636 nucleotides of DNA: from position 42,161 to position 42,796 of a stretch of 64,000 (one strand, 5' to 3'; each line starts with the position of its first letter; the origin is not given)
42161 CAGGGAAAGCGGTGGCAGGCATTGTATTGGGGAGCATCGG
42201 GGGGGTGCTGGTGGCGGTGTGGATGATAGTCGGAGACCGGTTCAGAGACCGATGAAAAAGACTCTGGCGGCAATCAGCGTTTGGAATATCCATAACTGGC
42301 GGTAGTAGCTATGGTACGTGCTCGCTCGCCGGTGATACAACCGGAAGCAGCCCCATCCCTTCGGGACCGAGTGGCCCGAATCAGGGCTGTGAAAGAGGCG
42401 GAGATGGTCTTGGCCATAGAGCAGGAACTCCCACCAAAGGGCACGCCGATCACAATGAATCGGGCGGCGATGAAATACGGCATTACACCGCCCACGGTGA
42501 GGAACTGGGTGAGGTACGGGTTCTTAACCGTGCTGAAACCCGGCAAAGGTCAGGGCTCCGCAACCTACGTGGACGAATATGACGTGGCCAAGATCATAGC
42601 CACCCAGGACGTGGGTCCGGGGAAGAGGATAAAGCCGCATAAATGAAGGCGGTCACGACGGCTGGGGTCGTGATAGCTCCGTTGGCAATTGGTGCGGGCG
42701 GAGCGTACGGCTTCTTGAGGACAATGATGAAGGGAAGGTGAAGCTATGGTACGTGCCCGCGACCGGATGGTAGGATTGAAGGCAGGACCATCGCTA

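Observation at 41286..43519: Mosaic tandem array of 'S' membrane-peptide and 'H' excisionase-like genes directly 3' of tRNA-Asp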

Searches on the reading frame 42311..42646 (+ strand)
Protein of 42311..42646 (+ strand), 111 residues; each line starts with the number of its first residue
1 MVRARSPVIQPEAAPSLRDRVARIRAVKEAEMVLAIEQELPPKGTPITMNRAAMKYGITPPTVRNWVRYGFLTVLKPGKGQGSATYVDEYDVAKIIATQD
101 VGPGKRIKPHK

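Call 11: search_protein_families(library=pfam, max_evalue=1, proteins=[window:42311-42646:+])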
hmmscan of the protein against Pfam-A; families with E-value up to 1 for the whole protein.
window:42311-42646:+ (111 aa): 5 families
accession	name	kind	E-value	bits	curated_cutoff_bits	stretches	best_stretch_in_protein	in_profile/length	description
PF12728.13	HTH_17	-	0.0066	17.1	27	1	52-99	7-50/51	Helix-turn-helix domain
PF05225.22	HTH_psq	-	0.021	15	20.4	1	29-63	2-33/45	helix-turn-helix, Psq domain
PF00376.29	MerR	-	0.027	14.7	28.2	1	52-74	5-28/38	MerR family regulatory protein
PF13411.12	MerR_1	-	0.057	14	21.6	1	48-86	2-38/69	MerR HTH family regulatory protein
PF13518.12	HTH_28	-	0.098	13.2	25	1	50-68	16-34/52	Helix-turn-helix domain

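Call 12: search_protein_families(library=phrogs, max_evalue=0.1, proteins=[window:42311-42646:+])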
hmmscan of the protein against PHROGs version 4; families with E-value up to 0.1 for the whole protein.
window:42311-42646:+ (111 aa): 6 families
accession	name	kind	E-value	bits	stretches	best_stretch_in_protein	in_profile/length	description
phrog_2474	-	transcription regulation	0.00015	22.6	1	45-96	47-96/118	MerR-like transcriptional regulator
phrog_66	-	integration and excision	0.00025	21.8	1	28-107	75-151/412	excisionase and transcriptional regulator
phrog_1729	-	unknown function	0.00045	21.3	1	44-86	90-129/142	-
phrog_1864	-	unknown function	0.0076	17.1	1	48-79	22-53/73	-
phrog_57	-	head and packaging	0.021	15.7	1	45-89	11-54/199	terminase small subunit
phrog_2907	-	integration and excision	0.023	16.1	1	45-75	5-35/117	excisionase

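Call 16: find_encoding_contigs(protein=window:42311-42646:+, flank=10000, max_places=10)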
Protein window:42311-42646:+ (111 aa): no gene with exactly this product is on record in the collection.

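Call 17: find_homologous_proteins(query=window:42311-42646:+, max_evalue=0.001)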
Query window:42311-42646:+ (111 aa): 6 proteins with E <= 0.001 among 13 candidates.
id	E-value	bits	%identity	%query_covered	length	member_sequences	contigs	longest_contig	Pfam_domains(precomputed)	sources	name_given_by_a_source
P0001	5.8e-48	180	64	98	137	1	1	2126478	-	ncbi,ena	-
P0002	6.3e-48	180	78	98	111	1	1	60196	-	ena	-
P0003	3.0e-46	174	100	72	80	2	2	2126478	-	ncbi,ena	-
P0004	6.9e-32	128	62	100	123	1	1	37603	-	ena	-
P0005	3.0e-29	120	74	69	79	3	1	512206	-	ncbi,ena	-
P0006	1.8e-19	88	74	55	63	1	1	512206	-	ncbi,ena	-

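Call 19: find_encoding_contigs(protein=P0001, flank=10000, max_places=5)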
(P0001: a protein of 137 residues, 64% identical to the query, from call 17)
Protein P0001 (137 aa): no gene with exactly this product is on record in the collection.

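Call 20: find_encoding_contigs(protein=P0002, flank=10000, max_places=5)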
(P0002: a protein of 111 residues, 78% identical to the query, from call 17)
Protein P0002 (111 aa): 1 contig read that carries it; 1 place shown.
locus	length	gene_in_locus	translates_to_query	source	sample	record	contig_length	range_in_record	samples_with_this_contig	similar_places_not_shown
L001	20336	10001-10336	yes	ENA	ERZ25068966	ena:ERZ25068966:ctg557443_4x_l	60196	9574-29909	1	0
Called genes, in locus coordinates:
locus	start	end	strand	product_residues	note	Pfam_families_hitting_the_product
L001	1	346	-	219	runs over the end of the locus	PF13442:Cytochrome_CBB3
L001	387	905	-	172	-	PF11821:ActD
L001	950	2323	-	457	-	PF03916:NrfD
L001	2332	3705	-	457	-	-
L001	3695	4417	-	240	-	PF13187:Fer4_9 (faint), PF13534:Fer4_17 (faint), PF00037:Fer4 (faint), PF12797:Fer4_2 (weak), PF13183:Fer4_8 (faint), PF13237:Fer4_10 (faint), PF12838:Fer4_7 (weak), PF13247:Fer4_11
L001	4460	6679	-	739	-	PF00384:Molybdopterin, PF01568:Molydop_binding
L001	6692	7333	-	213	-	PF02085:Cytochrom_CIII (faint), PF14537:Cytochrom_c3_2 (faint), PF14522:Cytochrome_C7 (weak)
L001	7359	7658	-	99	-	-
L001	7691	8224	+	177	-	-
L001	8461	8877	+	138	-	PF13404:HTH_AsnC-type, PF13412:HTH_24 (weak), PF22482:AsnC_trans_reg_3, PF01037:AsnC_trans_reg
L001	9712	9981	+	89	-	-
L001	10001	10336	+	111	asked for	-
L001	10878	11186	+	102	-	-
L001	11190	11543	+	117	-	PF02945:Endonuclease_7 (weak)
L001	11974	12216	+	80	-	-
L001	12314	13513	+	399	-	PF00872:Transposase_mut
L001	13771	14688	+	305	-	PF04909:Amidohydro_2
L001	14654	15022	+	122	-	-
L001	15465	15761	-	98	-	-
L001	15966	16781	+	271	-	-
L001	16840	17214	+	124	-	-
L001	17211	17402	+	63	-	-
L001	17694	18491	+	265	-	-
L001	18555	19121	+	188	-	-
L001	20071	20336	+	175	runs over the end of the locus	-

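Call 21: find_encoding_contigs(protein=P0003, flank=10000, max_places=5)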
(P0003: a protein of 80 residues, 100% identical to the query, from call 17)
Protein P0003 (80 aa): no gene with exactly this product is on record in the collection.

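Call 22: find_encoding_contigs(protein=P0005, flank=10000, max_places=5)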
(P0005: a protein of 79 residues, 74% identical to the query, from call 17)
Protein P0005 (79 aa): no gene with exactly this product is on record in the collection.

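Call 23: find_encoding_contigs(protein=P0004, flank=10000, max_places=5)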
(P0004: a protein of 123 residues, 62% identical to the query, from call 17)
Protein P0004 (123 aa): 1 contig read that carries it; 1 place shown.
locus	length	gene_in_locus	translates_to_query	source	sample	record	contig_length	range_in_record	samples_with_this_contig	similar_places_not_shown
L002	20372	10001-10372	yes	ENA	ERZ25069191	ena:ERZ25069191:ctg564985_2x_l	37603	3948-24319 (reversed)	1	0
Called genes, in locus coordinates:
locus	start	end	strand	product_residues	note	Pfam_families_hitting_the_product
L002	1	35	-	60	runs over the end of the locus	-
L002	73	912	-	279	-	PF00398:RrnaAD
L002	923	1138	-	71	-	-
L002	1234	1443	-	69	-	-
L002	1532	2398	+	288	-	PF00483:NTP_transferase, PF12804:NTP_transf_3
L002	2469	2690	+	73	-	PF15919:HicB_lk_antitox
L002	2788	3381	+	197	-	PF11611:DUF4352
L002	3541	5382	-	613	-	PF00009:GTP_EFTU, PF03144:GTP_EFTU_D2, PF00679:EFG_C, PF06421:LepA_C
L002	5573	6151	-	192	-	PF01145:Band_7 (weak)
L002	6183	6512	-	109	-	PF01145:Band_7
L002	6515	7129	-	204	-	PF01145:Band_7 (weak)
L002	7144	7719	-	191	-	-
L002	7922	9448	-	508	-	PF13701:DDE_Tnp_1_4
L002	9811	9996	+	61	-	-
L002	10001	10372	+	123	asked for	-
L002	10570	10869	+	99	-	-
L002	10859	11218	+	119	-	-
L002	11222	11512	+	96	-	-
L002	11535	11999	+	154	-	-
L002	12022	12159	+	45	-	-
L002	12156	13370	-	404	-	PF00872:Transposase_mut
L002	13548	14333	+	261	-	PF00872:Transposase_mut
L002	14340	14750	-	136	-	-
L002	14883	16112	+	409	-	PF05977:MFS_3, PF07690:MFS_1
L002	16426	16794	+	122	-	-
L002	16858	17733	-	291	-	PF13384:HTH_23 (faint), PF13565:HTH_32, PF01498:HTH_Tnp_Tc3_2 (weak), PF00665:rve, PF13683:rve_3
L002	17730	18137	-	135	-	PF01527:HTH_Tnp_1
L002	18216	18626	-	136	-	-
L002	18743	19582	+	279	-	-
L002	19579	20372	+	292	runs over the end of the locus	PF08843:AbiEii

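Call 25: find_related_loci(query=A1, collection=genome_contigs, flank=10000)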
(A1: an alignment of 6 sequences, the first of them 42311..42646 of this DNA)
Query A1 (111 aa) in genome_contigs; peptide patterns used: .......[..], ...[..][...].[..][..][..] (x = any residue, [..] = any of these).
388 stretches matched a pattern, but none encodes a relative of the query by tblastn (E <= 1e-3).

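Call 26: find_related_loci(query=A1, collection=metagenome_contigs, flank=10000)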
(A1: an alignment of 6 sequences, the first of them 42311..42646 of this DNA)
Query A1 (111 aa) in metagenome_contigs; peptide patterns used: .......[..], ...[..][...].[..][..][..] (x = any residue, [..] = any of these).
462 stretches matched a pattern, but none encodes a relative of the query by tblastn (E <= 1e-3).

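Call 27: find_related_loci(query=A1, collection=viral_contigs, flank=10000)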
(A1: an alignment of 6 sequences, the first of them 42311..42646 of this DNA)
Query A1 (111 aa) in viral_contigs; peptide patterns used: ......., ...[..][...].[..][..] (x = any residue, [..] = any of these).
66 stretches matched a pattern, but none encodes a relative of the query by tblastn (E <= 1e-3).

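Call 29: list_cluster_members(proteins=[P0001, P0003, P0005, P0006])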
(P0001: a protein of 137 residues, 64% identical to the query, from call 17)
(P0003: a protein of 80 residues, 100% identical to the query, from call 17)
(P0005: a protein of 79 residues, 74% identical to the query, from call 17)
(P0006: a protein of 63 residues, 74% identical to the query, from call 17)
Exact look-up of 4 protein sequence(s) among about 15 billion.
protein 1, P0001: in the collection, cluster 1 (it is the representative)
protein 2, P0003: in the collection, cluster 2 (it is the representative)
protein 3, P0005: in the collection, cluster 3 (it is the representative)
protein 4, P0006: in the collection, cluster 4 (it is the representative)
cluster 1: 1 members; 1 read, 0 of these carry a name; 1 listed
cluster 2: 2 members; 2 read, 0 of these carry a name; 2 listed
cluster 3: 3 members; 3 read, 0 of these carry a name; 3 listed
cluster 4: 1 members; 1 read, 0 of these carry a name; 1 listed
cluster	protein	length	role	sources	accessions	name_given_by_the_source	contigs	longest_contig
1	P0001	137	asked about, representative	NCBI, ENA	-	-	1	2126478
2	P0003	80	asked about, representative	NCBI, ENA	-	-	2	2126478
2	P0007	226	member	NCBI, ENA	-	-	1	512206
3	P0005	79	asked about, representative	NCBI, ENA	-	-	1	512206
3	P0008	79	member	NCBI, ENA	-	-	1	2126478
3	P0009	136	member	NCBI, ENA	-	-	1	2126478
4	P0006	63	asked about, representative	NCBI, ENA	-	-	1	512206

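Call 40: search_protein_representatives(alignment_id=A1)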
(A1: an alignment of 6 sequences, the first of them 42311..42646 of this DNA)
Query: 6 sequences, 111 profile positions. Proteins with E-value up to 0.001 (for the whole library): 128; up to 1e-10: 21; up to 1e-30: 4. The best 128 are listed.
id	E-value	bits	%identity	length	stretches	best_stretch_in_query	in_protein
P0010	4.9e-85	297.1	-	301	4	32-98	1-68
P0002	8.6e-62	222.3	-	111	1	1-110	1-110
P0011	1.9e-35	137.4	-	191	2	24-111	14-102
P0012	5.2e-31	123.2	-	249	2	23-111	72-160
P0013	4.2e-24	101.0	-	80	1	32-107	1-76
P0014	5.2e-24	100.7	-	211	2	34-105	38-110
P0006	2.7e-23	98.3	-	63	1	50-110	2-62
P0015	2.7e-21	91.9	-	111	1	25-107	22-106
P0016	6.7e-21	90.6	-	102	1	39-105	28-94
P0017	3.8e-20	88.2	-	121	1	8-110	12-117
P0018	2.6e-17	79.1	-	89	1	27-108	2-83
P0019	8.6e-17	77.4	-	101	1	27-109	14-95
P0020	4.3e-16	75.1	-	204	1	13-110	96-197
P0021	7.9e-16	74.3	-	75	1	32-99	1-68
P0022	1.7e-13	66.8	-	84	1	35-109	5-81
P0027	3.8e-11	59.2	-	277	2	40-92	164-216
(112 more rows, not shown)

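Call 43: find_encoding_contigs(protein=P0010, flank=10000, max_places=4)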
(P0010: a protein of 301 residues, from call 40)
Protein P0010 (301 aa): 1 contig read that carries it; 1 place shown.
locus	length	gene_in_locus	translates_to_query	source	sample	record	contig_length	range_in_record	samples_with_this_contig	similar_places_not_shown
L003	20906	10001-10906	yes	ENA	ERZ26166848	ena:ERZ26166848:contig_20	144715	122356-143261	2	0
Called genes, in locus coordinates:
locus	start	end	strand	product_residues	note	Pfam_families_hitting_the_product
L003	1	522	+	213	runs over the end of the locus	PF23023:Anti-Pycsar_Apyc1 (faint), PF00753:Lactamase_B, PF12706:Lactamase_B_2 (weak)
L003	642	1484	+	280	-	PF00977:His_biosynth, PF03060:NMO (faint)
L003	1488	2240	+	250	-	PF00702:Hydrolase, PF13419:HAD_2, PF13242:Hydrolase_like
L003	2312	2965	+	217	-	PF01502:PRA-CH, PF01503:PRA-PH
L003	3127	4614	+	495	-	PF00289:Biotin_carb_N, PF02786:CPSase_L_D2, PF07478:Dala_Dala_lig_C, PF02785:Biotin_carb_C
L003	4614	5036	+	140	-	PF00364:Biotin_lipoyl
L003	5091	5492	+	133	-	PF13806:Rieske_2, PF00355:Rieske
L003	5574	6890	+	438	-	PF00278:Orn_DAP_Arg_deC, PF01168:Ala_racemase_N (weak), PF02784:Orn_Arg_deC_N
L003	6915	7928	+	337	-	PF13177:DNA_pol3_delta2, PF00004:AAA (faint)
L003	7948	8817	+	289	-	PF04468:PSP1, PF28472:PSP1_3rd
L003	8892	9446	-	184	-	PF01844:HNH, PF14279:HNH_5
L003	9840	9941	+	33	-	-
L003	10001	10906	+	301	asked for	PF05225:HTH_psq (faint), PF13551:HTH_29 (faint), PF26074:Phage_DEC_PhiTE (faint), PF00376:MerR (faint), PF01527:HTH_Tnp_1 (faint), PF04218:CENP-B_N (faint), PF05344:DUF746 (faint), PF07037:YfeC-like (faint), +7 more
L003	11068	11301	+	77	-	-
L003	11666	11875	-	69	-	-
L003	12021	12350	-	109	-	-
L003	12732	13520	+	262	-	-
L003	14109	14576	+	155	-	-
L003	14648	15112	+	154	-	PF00239:Resolvase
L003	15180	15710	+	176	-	PF07638:Sigma70_ECF (weak), PF04542:Sigma70_r2, PF08281:Sigma70_r4_2, PF04545:Sigma70_r4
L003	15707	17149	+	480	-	PF14257:DUF4349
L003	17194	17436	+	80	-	-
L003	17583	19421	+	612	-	-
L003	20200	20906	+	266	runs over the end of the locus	-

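Call 47: find_encoding_contigs(protein=P0012, flank=10000, max_places=3)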
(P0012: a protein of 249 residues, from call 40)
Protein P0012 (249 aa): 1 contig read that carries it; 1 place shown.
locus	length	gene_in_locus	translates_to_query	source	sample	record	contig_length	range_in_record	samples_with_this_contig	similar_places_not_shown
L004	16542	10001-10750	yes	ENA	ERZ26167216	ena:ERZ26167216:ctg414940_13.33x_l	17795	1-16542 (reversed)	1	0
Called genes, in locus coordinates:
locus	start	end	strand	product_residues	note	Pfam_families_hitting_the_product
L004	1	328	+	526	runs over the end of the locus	?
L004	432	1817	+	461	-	PF00682:HMGL-like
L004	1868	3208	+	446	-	PF03841:SelA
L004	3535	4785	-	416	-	PF00109:ketoacyl-synt, PF02801:Ketoacyl-synt_C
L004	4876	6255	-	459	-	PF08245:Mur_ligase_M, PF27239:FOL3_C, PF02875:Mur_ligase_C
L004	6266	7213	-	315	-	PF01073:3Beta_HSD, PF01370:Epimerase, PF02719:Polysacc_synt_2 (weak), PF04321:RmlD_sub_bind, PF05368:NmrA, PF07993:NAD_binding_4 (faint), PF13460:NAD_binding_10, PF16363:GDP_Man_Dehyd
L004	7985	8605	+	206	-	PF01966:HD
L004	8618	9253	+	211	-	PF13489:Methyltransf_23, PF03848:TehB, PF05175:MTS (faint), PF13649:Methyltransf_25, PF13847:Methyltransf_31 (weak), PF08241:Methyltransf_11, PF08242:Methyltransf_12 (weak)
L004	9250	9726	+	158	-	-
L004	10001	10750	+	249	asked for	PF05225:HTH_psq (faint), PF13518:HTH_28 (faint), PF13551:HTH_29 (faint), PF12728:HTH_17 (faint)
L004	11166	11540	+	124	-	-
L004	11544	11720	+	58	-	-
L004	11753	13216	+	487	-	-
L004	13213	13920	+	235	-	PF01695:IstB_IS21 (faint)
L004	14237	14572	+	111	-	-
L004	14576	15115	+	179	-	PF00239:Resolvase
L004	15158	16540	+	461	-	?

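Call 48: find_encoding_contigs(protein=P0027, flank=10000, max_places=3)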
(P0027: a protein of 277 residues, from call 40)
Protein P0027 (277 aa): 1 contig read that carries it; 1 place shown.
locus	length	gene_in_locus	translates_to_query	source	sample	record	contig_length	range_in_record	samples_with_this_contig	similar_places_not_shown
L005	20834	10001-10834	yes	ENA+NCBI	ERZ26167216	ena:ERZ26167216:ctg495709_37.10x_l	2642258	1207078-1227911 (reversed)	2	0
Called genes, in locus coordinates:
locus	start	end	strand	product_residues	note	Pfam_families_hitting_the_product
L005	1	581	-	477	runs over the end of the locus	PF14257:DUF4349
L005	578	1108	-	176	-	PF07638:Sigma70_ECF (weak), PF04542:Sigma70_r2, PF08281:Sigma70_r4_2, PF04545:Sigma70_r4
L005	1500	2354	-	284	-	-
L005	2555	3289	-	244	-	PF12690:BsuPI (weak), PF01609:DDE_Tnp_1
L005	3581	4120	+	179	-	-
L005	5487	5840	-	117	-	-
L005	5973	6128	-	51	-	-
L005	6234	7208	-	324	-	-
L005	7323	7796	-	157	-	-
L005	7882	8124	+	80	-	PF20605:Antitox_RHH (faint)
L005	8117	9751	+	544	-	PF00239:Resolvase, PF07508:Recombinase, PF13408:Zn_ribbon_recom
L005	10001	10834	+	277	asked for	PF12728:HTH_17 (faint), PF13411:MerR_1 (faint)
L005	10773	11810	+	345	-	PF00589:Phage_integrase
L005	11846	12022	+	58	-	-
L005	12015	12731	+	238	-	-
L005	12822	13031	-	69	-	-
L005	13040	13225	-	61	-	-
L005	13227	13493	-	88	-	-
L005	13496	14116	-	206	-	-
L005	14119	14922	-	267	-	-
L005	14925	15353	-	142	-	-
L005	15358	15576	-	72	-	-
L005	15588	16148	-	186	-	-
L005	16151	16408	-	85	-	-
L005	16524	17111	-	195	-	-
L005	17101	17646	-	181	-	-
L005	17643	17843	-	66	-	-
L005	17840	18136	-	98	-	-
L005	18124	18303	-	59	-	-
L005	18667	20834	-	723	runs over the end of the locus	PF04932:Wzy_C (weak)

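Call 63: search_protein_families(library=pfam, alignment_id=A2, max_evalue=0.01)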
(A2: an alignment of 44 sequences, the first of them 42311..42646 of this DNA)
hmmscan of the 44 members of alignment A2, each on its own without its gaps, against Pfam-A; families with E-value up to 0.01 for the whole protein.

A. member 1, window:42311-42646:+ (111 aa): 1 family
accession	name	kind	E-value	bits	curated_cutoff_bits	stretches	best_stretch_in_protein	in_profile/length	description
PF12728.13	HTH_17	-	0.0066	17.1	27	0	52-99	7-50/51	Helix-turn-helix domain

B. families by the number of members that match (of 44 scanned): 15 families
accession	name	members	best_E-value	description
PF12728.13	HTH_17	17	1.1e-05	Helix-turn-helix domain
PF05225.22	HTH_psq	12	0.00017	helix-turn-helix, Psq domain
PF13411.12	MerR_1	8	0.00088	MerR HTH family regulatory protein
PF13384.12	HTH_23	6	0.00047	Homeodomain-like domain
PF13518.12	HTH_28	5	5e-05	Helix-turn-helix domain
PF13338.12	AbiEi_4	2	0.00055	Transcriptional regulator, AbiEi antitoxin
PF13542.12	HTH_Tnp_ISL3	2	0.0014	Helix-turn-helix domain of transposase family ISL3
PF00376.29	MerR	2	0.002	MerR family regulatory protein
PF04218.19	CENP-B_N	2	0.0028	CENP-B N-terminal DNA-binding domain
PF13551.12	HTH_29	2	0.0059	Winged helix-turn helix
PF09339.16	HTH_IclR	1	0.0027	IclR helix-turn-helix domain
PF16808.10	PKcGMP_CC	1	0.0039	Coiled-coil N-terminus of cGMP-dependent protein kinase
PF00126.33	HTH_1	1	0.0054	Bacterial regulatory helix-turn-helix protein, lysR family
PF07037.17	YfeC-like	1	0.0063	Transcription regulator YfeC-like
PF20038.5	HTH_59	1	0.0085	Helix-turn-helix domain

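Call 66: predict_structure(alignment_id=A2)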
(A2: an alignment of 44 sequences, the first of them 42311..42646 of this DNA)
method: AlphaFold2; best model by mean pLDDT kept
length: 111 residues; sequences in the alignment: 44
mean_pLDDT: 84.0   pTM: 0.59
mean pLDDT of the five models: 84.0, 82.2, 81.5, 80.4, 79.0
residues with pLDDT >= 90: 56; 70-90: 32; 50-70: 23; < 50: 0
segments of 3 or more residues with pLDDT < 50: none
pLDDT, mean of each block of 10 residues (from residue 1): 66 78 82 65 96 95 94 96 95 88 70 68
secondary structure, 60 per line:
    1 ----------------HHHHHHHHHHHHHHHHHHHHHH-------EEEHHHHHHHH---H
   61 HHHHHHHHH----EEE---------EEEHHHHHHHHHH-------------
elements in order: H17-38 E46-48 H49-56 H60-69 E74-76 E86-88 H89-98
